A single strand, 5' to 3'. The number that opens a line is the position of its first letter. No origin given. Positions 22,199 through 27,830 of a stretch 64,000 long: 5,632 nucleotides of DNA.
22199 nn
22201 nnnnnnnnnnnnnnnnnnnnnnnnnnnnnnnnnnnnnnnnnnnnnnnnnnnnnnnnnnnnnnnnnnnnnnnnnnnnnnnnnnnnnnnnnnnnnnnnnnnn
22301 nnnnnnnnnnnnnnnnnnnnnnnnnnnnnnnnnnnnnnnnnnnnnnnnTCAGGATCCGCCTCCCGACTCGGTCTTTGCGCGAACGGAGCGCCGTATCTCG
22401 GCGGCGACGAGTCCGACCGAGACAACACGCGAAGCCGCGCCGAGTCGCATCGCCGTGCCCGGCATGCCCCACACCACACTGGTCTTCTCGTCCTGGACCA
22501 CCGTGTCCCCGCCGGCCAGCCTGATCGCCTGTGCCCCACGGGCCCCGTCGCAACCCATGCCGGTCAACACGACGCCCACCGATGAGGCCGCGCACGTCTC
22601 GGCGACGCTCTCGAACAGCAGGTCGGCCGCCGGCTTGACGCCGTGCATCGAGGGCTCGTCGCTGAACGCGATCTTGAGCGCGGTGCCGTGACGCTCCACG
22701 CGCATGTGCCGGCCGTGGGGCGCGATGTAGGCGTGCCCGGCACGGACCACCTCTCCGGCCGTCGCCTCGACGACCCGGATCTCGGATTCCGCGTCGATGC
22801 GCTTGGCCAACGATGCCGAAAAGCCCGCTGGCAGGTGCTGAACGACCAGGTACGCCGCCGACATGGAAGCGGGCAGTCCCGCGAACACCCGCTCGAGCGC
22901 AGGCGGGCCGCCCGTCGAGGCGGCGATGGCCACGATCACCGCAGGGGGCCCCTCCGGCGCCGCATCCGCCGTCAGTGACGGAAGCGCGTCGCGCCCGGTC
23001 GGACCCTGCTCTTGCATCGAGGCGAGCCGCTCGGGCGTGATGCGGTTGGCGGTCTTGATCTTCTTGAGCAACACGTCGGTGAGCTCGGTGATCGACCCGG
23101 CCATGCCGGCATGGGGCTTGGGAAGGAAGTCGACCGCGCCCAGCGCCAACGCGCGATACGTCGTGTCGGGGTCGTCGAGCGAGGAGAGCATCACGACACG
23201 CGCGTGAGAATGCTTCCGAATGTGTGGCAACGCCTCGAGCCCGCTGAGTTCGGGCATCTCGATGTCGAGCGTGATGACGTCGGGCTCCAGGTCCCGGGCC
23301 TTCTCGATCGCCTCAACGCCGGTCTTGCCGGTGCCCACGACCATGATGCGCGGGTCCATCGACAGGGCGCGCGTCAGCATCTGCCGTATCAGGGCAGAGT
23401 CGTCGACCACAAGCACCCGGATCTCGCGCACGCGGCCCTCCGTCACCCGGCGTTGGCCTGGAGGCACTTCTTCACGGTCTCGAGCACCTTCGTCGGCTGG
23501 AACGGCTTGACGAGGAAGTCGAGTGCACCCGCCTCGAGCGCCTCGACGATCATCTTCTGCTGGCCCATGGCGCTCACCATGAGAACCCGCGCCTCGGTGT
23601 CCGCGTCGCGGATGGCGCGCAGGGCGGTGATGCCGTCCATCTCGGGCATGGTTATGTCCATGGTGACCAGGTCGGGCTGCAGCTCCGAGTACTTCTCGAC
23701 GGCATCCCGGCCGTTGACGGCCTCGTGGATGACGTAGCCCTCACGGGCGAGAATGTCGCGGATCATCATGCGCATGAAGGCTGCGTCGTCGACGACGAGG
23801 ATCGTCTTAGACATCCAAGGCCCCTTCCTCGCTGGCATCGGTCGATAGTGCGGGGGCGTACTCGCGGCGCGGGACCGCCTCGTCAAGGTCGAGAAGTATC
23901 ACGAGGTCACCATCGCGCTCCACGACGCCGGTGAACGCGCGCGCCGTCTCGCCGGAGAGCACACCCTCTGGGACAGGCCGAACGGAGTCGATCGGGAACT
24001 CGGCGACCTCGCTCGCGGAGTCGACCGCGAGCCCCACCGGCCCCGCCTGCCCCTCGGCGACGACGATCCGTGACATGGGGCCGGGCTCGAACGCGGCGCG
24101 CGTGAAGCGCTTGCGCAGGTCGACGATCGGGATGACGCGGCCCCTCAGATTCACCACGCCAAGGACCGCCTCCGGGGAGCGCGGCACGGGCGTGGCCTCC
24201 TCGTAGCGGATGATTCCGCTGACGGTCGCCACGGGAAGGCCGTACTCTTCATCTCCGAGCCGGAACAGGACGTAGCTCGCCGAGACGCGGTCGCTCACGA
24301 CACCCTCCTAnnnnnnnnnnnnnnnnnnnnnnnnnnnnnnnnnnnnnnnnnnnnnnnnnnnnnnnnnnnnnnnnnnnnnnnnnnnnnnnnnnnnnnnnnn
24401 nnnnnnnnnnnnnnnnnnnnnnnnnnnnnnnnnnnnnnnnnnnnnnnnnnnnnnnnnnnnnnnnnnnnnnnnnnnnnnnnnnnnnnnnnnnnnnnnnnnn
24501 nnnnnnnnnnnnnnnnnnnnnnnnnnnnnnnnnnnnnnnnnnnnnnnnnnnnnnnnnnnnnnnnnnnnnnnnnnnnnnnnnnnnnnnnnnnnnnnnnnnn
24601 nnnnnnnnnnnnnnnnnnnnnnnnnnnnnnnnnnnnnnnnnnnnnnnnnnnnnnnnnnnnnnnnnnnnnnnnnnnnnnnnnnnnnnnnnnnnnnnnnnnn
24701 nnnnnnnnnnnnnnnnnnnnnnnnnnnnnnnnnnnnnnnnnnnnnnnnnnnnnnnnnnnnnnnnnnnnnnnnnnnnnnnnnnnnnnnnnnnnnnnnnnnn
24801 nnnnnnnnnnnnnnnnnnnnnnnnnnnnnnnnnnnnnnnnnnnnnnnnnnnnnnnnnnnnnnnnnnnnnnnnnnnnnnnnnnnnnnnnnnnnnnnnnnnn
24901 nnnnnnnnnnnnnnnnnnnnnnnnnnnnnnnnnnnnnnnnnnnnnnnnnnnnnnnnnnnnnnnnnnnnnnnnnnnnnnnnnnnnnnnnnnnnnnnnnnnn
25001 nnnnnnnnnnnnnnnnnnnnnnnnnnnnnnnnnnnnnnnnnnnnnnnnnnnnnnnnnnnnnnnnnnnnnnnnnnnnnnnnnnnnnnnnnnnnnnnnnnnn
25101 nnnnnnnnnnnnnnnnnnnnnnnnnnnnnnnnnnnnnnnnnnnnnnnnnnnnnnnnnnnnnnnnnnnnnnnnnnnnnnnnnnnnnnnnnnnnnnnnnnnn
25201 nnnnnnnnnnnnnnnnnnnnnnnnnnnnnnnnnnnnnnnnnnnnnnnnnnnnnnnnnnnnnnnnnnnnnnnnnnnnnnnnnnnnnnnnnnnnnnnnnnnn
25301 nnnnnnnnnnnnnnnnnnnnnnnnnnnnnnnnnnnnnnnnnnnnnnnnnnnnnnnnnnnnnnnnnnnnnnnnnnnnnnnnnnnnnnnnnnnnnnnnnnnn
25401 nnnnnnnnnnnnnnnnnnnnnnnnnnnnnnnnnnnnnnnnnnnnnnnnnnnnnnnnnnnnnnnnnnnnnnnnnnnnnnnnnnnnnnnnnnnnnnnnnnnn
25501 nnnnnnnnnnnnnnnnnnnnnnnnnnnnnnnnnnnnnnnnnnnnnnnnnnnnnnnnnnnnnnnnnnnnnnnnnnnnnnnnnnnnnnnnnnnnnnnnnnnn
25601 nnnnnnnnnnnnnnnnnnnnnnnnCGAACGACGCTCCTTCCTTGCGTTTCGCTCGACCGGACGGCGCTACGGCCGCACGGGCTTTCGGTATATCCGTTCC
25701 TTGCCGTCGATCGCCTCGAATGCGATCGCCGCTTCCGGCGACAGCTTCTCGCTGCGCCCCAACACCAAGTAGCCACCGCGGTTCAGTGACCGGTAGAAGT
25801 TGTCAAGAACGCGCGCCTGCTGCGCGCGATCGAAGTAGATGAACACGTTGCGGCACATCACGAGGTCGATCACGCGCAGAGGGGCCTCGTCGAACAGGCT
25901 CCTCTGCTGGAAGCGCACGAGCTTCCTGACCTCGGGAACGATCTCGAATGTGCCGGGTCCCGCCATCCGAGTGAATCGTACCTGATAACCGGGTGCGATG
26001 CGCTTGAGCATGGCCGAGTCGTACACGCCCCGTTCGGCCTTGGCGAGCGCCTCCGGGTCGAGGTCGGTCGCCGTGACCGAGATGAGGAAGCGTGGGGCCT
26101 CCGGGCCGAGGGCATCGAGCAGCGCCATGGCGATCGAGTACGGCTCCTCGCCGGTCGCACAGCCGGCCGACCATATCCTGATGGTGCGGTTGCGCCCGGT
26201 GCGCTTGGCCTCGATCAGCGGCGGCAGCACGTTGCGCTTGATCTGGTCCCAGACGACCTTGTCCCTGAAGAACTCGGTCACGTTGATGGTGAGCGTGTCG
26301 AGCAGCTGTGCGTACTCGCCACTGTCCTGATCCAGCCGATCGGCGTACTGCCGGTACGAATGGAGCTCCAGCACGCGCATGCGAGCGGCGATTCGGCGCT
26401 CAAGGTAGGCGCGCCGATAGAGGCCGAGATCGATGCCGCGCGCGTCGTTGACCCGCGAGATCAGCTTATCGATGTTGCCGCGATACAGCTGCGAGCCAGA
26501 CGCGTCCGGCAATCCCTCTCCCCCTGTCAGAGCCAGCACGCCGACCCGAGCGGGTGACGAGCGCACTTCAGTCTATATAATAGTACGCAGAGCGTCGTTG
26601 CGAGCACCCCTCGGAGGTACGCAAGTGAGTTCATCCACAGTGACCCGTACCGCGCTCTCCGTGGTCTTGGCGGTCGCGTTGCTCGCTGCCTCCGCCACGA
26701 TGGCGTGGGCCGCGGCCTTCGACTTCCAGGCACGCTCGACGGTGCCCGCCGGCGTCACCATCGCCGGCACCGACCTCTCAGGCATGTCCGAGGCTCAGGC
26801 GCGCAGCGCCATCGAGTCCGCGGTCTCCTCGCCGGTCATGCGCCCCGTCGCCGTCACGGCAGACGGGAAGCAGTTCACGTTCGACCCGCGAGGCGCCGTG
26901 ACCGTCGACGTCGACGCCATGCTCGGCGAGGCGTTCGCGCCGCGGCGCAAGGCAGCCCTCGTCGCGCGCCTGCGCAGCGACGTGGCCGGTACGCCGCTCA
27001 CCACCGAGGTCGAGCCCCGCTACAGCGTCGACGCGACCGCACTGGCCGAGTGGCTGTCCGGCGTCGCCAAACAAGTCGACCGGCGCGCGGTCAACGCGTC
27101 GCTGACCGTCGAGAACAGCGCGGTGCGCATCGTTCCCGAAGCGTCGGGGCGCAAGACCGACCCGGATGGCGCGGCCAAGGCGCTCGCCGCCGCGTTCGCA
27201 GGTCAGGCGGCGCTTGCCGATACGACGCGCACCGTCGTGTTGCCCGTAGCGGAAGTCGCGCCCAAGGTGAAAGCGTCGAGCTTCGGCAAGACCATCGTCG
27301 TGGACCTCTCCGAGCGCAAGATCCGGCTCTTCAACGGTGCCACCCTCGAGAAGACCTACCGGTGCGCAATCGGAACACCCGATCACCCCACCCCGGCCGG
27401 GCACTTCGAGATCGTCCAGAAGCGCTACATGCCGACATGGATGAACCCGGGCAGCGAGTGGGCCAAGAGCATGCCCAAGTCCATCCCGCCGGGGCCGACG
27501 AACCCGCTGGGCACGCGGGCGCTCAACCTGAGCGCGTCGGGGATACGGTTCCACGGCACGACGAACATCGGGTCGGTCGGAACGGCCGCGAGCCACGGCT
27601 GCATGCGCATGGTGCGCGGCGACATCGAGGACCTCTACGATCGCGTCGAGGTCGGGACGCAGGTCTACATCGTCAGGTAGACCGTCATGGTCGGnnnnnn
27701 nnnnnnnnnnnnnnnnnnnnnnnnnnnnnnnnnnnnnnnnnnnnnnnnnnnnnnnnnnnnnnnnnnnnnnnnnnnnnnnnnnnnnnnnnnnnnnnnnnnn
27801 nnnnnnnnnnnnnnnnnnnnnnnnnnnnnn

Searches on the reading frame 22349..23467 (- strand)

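Call 26: search_protein_families(library=pfam, proteins=[window:22349-23467:-], max_evalue=0.001)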
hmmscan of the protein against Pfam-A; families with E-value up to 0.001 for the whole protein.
window:22349-23467:- (372 aa): 2 families
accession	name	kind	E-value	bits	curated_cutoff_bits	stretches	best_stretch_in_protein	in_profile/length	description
PF01339.22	CheB_methylest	-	8.7e-59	198.6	24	1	179-358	1-174/174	CheB methylesterase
PF00072.30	Response_reg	-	2e-23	83.1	30.2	1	18-119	1-101/111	Response regulator receiver domain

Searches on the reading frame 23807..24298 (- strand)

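Call 26: search_protein_families(library=pfam, proteins=[window:23807-24298:-], max_evalue=0.001)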
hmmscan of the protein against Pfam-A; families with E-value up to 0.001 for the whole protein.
window:23807-24298:- (163 aa): 1 family
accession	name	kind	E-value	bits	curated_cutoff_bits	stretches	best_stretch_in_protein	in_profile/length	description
PF01584.24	CheW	-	9.6e-36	122.9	23.5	1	9-142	2-134/138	CheW-like domain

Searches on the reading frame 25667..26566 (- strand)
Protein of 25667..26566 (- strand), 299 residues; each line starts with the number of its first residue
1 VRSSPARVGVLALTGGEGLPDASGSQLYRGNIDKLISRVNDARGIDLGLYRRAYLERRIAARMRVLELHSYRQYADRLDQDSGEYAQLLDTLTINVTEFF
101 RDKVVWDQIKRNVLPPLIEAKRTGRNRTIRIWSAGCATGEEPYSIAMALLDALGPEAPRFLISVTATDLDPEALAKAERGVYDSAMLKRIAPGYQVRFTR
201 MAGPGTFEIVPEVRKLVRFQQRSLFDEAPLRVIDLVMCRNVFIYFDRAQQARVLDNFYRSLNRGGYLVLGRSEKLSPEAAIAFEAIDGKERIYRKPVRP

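Call 26: search_protein_families(library=pfam, proteins=[window:25667-26566:-], max_evalue=0.001)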
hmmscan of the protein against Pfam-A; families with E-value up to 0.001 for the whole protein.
window:25667-26566:- (299 aa): 6 families
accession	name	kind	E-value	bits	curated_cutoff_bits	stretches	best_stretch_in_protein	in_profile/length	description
PF01739.24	CheR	-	1.7e-54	184.7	27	1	95-289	1-192/195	CheR methyltransferase, SAM binding domain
PF03705.20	CheR_N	-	1.5e-12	47.5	27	1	33-81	4-52/53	CheR methyltransferase, all-alpha domain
PF08242.18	Methyltransf_12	-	1.2e-06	29.6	30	1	214-267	48-98/98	Methyltransferase domain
PF08241.18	Methyltransf_11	-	2.8e-05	25.1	21.2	0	217-269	44-95/95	Methyltransferase domain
PF13649.12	Methyltransf_25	-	8.2e-05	23.7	27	0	218-265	49-97/97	Methyltransferase domain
PF13489.12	Methyltransf_23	-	0.0004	20.6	27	1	125-269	20-116/164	Methyltransferase domain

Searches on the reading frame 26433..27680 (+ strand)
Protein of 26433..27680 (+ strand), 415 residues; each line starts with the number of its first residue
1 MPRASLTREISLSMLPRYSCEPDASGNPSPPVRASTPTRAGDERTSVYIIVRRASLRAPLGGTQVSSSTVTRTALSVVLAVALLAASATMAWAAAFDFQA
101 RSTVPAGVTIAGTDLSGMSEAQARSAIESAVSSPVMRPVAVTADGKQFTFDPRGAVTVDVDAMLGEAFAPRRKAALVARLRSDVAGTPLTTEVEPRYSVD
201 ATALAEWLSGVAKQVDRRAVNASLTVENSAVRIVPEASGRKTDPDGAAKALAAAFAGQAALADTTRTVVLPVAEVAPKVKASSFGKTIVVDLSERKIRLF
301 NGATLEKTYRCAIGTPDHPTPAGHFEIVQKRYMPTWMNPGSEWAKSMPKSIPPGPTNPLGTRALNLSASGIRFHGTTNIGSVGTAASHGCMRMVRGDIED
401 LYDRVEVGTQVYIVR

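Call 26: search_protein_families(library=pfam, proteins=[window:26433-27680:+], max_evalue=0.001)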
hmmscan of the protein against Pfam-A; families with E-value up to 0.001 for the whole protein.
window:26433-27680:+ (415 aa): 2 families
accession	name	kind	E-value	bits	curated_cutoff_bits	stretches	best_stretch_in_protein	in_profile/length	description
PF03734.19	YkuD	-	6.8e-27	95.3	23.4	1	286-413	2-146/146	L,D-transpeptidase catalytic domain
PF12229.13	PG_binding_4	-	1.6e-12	48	22.1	1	157-257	11-110/117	Putative peptidoglycan binding domain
